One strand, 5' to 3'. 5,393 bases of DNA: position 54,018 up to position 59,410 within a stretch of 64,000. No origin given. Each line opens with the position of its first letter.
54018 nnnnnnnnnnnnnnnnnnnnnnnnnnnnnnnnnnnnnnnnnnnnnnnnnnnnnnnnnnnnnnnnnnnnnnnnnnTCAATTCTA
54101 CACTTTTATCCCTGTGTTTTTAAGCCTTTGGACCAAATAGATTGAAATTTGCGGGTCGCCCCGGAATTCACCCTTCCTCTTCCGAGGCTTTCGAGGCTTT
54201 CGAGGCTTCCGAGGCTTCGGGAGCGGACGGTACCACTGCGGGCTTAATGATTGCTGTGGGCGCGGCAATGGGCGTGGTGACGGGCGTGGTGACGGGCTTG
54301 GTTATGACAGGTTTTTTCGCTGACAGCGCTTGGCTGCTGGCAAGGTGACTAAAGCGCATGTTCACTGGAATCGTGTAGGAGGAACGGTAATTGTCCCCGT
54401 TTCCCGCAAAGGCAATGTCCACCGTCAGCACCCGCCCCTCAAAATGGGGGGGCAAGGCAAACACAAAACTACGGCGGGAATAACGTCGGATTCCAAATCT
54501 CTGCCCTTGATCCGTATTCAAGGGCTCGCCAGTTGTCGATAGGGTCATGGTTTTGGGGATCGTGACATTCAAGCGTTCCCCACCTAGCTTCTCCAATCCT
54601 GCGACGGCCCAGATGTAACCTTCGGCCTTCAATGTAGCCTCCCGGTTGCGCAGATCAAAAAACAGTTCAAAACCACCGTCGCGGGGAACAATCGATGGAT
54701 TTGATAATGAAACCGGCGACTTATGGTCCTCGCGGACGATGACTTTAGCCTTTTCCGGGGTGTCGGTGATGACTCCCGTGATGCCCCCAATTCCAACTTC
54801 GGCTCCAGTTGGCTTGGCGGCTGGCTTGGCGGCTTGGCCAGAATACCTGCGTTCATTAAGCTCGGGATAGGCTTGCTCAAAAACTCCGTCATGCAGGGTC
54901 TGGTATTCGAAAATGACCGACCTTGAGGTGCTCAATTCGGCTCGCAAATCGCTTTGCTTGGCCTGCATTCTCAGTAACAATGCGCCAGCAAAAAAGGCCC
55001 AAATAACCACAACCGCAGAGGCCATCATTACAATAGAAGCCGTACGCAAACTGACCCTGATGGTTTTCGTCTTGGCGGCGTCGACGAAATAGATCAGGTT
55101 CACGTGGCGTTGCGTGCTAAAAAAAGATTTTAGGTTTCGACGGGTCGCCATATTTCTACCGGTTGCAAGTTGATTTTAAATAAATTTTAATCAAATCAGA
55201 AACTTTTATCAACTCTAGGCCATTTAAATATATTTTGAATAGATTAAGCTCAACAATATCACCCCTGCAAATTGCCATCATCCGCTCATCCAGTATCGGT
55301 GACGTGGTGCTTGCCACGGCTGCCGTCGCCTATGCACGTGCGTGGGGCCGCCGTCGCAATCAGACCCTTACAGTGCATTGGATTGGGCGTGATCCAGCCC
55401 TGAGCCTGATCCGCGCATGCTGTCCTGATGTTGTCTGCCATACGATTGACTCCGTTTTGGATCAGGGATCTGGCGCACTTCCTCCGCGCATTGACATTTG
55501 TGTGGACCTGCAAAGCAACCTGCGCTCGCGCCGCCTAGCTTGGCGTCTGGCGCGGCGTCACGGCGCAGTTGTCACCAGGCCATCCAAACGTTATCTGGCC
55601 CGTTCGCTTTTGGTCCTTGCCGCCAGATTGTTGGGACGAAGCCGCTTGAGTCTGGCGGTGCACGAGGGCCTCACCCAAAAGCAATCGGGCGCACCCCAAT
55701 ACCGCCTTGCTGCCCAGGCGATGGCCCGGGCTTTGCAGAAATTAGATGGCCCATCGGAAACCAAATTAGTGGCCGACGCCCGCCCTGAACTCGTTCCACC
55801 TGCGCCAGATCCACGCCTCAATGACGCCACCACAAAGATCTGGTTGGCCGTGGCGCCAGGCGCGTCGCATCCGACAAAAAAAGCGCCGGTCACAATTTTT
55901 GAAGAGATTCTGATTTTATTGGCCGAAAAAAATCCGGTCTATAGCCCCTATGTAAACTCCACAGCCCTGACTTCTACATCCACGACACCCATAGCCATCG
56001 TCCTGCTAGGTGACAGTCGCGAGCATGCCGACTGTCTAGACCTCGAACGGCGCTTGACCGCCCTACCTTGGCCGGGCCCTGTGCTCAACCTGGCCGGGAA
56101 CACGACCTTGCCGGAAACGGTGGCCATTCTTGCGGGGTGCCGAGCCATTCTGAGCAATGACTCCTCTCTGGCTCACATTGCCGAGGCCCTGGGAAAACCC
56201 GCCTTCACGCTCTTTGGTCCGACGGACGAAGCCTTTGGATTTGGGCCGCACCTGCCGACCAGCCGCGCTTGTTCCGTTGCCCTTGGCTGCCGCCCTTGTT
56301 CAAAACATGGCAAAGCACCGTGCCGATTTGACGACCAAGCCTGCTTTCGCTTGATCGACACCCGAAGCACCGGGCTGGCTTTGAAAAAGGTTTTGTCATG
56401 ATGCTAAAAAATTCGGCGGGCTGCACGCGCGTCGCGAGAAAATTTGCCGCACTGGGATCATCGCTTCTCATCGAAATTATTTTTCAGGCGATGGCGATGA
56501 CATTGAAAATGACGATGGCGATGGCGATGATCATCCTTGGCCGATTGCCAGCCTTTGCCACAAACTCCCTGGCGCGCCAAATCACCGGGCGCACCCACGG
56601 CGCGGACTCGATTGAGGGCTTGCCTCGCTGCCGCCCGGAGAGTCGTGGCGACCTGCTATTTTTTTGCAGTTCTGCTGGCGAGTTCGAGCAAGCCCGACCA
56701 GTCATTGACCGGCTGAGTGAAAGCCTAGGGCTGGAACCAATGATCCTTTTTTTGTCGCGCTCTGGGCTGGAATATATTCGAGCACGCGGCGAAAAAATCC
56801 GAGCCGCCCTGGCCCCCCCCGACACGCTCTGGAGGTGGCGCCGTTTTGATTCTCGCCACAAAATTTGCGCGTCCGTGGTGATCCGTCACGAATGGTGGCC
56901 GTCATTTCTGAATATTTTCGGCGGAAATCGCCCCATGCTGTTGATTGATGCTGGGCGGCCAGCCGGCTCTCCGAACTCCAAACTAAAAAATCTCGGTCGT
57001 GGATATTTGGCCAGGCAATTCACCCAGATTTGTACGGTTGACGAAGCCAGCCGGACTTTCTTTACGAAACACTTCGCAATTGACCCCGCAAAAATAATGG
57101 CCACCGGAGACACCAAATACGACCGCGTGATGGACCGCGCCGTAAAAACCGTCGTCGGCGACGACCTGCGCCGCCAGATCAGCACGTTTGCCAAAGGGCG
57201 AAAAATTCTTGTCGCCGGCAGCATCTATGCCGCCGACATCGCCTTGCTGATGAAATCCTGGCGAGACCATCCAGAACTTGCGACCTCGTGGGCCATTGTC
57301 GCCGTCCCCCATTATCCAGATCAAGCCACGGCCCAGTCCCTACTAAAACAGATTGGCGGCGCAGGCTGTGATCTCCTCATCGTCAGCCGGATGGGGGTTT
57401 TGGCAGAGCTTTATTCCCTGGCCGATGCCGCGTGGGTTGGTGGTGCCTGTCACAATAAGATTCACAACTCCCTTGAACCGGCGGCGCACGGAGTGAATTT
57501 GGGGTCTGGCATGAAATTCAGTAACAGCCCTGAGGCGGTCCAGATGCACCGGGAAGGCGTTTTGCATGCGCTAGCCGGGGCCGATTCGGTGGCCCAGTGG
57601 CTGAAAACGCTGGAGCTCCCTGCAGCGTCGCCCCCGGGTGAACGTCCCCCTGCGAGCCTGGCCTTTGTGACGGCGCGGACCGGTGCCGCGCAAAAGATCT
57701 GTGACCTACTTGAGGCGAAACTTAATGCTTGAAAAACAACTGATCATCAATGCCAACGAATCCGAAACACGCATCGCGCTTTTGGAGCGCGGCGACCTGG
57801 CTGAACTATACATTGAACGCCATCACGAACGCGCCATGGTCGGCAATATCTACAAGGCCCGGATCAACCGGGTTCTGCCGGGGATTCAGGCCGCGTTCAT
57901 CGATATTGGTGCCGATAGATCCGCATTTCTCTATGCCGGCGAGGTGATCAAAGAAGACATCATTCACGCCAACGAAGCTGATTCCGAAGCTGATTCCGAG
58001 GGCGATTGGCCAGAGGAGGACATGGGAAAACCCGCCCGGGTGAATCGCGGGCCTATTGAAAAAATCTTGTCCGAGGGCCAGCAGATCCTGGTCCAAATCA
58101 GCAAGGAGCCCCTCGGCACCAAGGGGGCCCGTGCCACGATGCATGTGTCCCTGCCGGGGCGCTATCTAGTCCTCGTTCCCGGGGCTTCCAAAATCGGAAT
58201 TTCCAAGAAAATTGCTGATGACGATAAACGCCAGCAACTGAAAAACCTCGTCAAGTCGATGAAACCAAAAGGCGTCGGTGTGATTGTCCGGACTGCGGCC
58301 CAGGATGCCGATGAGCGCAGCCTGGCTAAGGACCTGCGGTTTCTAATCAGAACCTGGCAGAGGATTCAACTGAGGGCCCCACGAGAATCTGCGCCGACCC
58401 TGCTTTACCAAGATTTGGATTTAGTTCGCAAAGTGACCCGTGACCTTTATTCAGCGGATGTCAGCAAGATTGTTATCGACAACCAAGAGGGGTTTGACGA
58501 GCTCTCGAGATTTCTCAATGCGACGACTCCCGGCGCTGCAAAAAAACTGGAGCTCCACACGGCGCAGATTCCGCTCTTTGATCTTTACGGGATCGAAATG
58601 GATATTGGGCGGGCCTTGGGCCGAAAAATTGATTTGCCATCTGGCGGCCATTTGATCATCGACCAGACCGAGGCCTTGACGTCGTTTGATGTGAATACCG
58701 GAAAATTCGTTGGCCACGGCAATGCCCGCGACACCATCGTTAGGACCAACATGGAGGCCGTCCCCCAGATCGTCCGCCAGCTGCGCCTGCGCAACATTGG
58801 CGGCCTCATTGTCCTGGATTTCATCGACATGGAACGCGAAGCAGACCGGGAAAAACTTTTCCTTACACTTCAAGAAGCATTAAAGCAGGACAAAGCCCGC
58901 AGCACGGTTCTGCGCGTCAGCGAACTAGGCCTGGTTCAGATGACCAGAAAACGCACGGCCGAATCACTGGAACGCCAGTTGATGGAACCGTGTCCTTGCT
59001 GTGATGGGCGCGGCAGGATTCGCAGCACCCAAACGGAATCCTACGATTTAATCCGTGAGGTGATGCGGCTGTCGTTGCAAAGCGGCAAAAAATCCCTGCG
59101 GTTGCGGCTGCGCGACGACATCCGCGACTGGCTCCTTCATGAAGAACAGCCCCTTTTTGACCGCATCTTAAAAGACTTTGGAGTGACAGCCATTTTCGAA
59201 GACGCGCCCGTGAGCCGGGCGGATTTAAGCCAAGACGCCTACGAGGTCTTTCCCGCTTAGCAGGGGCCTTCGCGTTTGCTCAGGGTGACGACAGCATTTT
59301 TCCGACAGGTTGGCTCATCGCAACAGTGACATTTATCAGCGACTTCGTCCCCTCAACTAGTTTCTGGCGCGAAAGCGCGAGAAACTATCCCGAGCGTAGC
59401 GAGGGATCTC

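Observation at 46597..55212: Six-gene, tightly packed envelope operon of uncharacterised architecture ending in a REC-PilZ protein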

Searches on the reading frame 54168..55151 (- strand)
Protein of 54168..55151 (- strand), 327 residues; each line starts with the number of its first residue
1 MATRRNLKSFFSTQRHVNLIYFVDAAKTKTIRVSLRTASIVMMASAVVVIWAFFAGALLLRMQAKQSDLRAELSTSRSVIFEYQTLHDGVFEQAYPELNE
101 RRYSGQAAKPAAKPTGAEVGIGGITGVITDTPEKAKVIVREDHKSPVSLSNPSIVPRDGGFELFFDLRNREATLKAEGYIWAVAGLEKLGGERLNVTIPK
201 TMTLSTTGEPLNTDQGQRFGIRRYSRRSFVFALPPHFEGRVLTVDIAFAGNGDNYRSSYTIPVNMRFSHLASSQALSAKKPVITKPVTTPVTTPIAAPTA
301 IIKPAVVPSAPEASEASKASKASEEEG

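Call 4: search_protein_families(library=pfam, proteins=[window:54168-55151:-], max_evalue=0.1)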
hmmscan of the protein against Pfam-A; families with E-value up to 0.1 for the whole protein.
window:54168-55151:- (327 aa): 3 families
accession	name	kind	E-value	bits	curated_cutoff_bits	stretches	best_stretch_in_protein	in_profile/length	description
PF19353.4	DUF5930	-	0.037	13.5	27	1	22-72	24-74/320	Family of unknown function (DUF5930)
PF19659.4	DUF6162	-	0.074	13.6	27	0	26-77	9-58/124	Family of unknown function (DUF6162)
PF04290.18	DctQ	-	0.076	13.3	28.3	0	11-75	42-102/132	Tripartite ATP-independent periplasmic transporters, DctQ component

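Call 5: search_protein_families(library=ncbifam, proteins=[window:54168-55151:-], max_evalue=0.1)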
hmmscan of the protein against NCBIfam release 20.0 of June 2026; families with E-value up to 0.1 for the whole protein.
window:54168-55151:- (327 aa): 0 families

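Call 20: search_solved_structures(query=A2, max_evalue=1)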
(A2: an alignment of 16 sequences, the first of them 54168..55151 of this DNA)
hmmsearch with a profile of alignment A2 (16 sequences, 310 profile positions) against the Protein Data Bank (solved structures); distinct sequences matched with E-value up to 1: 0.

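Call 74: search_protein_families(library=pfam, alignment_id=A2, max_evalue=1)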
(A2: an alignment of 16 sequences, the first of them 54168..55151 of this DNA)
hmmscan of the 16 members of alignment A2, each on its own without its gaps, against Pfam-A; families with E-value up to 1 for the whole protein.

A. member 1, window:54168-55151:- (327 aa): 3 families
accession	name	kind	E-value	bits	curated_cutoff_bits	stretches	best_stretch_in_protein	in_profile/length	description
PF19353.4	DUF5930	-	0.037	13.5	27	1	22-72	24-74/320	Family of unknown function (DUF5930)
PF19659.4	DUF6162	-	0.074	13.6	27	1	26-77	9-58/124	Family of unknown function (DUF6162)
PF04290.18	DctQ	-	0.076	13.3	28.3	1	11-75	42-102/132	Tripartite ATP-independent periplasmic transporters, DctQ component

B. families by the number of members that match (of 16 scanned): 12 families
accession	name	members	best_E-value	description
PF19659.4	DUF6162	4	0.012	Family of unknown function (DUF6162)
PF04290.18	DctQ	3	0.076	Tripartite ATP-independent periplasmic transporters, DctQ component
PF15562.11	Imm17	2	0.026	Immunity protein 17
PF19353.4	DUF5930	1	0.037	Family of unknown function (DUF5930)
PF22258.1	DUF6949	1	0.041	Family of unknown function (DUF6949)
PF19483.4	DUF6019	1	0.092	Family of unknown function (DUF6019)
PF11808.13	PhoR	1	0.11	Phosphate regulon sensor protein PhoR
PF21602.3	GldM_3rd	1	0.14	GldM third domain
PF01611.21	Filo_glycop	1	0.18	Filovirus glycoprotein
PF10251.14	PEN-2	1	0.19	Presenilin enhancer-2 subunit of gamma secretase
PF20567.3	DUF6776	1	0.21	Family of unknown function (DUF6776)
PF11934.14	DUF3452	1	0.33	Domain of unknown function (DUF3452)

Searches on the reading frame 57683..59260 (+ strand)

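Call 28: search_protein_families(library=pfam, proteins=[window:57683-59260:+], max_evalue=0.001)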
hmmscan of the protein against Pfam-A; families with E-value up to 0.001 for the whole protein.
window:57683-59260:+ (525 aa): 2 families
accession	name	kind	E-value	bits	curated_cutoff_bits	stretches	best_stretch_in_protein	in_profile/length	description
PF10150.14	RNase_E_G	-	1.6e-102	343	25.5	1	156-425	1-270/270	Ribonuclease E/G family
PF20833.2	RNase_E_G_Thio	-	2.9e-07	31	26.8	1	436-506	1-71/86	RNase E/G, Thioredoxin-like domain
